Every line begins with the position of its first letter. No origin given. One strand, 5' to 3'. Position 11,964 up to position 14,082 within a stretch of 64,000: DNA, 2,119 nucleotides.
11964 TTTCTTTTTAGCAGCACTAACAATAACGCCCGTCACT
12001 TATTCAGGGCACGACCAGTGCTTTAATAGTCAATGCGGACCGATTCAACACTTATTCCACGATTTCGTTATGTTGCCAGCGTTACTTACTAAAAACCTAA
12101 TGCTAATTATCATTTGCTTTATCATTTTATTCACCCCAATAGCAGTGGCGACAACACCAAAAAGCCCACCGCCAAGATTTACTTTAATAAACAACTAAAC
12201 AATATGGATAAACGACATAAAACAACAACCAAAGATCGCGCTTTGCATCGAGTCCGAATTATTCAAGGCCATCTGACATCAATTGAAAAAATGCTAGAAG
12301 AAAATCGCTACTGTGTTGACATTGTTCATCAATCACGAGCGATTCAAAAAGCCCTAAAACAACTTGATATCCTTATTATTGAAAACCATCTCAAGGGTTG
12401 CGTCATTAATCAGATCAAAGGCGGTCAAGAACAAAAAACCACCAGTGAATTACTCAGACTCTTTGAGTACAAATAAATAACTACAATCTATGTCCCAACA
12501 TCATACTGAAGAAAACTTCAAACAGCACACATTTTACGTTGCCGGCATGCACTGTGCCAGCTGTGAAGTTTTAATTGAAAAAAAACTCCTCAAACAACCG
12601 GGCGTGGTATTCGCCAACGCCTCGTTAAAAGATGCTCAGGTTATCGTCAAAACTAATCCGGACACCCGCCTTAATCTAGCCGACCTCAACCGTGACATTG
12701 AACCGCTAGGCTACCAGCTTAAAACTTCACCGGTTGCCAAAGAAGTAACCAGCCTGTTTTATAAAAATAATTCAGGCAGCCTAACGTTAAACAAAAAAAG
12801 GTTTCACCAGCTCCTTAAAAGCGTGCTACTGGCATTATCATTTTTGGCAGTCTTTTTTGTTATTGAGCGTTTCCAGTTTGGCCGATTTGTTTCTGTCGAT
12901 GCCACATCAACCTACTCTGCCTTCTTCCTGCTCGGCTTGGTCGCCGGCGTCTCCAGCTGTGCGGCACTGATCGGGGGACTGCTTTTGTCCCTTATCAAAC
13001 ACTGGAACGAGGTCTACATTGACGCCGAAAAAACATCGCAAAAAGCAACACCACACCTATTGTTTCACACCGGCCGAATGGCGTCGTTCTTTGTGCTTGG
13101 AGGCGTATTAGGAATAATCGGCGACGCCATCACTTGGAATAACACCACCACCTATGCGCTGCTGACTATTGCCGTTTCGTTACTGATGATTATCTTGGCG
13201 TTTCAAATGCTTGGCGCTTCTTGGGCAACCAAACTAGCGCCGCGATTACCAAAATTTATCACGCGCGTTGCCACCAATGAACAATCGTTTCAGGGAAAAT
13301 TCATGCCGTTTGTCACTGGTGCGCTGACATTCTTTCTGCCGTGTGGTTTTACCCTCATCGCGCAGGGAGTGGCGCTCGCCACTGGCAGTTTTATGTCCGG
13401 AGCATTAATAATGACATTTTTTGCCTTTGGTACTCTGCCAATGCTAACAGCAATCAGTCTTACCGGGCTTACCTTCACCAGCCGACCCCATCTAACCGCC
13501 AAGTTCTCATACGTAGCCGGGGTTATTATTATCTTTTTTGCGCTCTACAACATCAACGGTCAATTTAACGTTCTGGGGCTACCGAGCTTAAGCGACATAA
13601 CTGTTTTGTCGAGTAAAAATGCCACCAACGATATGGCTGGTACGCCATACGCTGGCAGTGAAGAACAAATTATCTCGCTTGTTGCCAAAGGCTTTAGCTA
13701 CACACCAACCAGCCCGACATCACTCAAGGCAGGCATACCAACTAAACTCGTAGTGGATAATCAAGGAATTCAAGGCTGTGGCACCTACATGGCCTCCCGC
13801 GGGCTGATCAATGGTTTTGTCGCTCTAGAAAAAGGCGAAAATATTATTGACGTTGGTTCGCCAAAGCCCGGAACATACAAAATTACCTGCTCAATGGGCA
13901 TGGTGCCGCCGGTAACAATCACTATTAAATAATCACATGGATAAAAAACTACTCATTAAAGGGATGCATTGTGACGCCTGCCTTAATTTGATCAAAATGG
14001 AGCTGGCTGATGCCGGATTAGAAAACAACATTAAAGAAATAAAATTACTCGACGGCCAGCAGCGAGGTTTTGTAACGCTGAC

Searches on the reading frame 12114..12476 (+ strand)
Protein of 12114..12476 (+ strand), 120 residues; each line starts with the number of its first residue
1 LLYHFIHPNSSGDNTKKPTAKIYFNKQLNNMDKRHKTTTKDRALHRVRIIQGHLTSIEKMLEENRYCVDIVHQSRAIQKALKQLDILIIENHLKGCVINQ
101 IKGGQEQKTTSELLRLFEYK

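Call 49: search_protein_families(library=pfam, proteins=[window:12114-12476:+], max_evalue=0.001)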
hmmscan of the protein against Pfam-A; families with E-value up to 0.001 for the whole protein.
window:12114-12476:+ (120 aa): 1 family
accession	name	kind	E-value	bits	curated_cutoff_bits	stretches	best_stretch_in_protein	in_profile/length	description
PF02583.22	Trns_repr_metal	-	8.1e-22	77.9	22.8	1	40-117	2-76/78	Metal-sensitive transcriptional repressor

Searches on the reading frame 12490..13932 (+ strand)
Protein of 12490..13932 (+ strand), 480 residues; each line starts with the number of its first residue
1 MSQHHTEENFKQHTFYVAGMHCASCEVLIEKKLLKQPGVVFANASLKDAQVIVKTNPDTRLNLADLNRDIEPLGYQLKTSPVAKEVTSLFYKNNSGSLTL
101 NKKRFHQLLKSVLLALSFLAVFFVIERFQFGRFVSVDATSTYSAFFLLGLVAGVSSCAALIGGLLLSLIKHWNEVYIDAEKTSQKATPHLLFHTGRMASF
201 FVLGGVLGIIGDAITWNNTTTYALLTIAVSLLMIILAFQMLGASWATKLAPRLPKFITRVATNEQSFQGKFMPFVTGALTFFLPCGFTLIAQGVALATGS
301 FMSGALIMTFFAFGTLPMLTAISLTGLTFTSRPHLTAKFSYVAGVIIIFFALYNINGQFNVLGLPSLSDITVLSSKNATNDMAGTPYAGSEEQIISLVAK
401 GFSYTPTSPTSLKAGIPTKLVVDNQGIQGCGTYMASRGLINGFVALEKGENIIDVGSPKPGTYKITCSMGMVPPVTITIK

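Call 49: search_protein_families(library=pfam, proteins=[window:12490-13932:+], max_evalue=0.001)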
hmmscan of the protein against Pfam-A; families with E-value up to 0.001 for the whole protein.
window:12490-13932:+ (480 aa): 3 families
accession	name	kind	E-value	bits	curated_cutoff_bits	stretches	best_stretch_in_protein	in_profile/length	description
PF13386.12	DsbD_2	-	4.4e-29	102.2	24.9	1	144-353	1-199/199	Cytochrome C biogenesis protein transmembrane region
PF00403.32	HMA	-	1.1e-12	48.6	24.8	1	14-76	1-62/62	Heavy-metal-associated domain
PF13473.12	Cupredoxin_1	-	8.6e-05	22.9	27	1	389-478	17-103/104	Cupredoxin-like domain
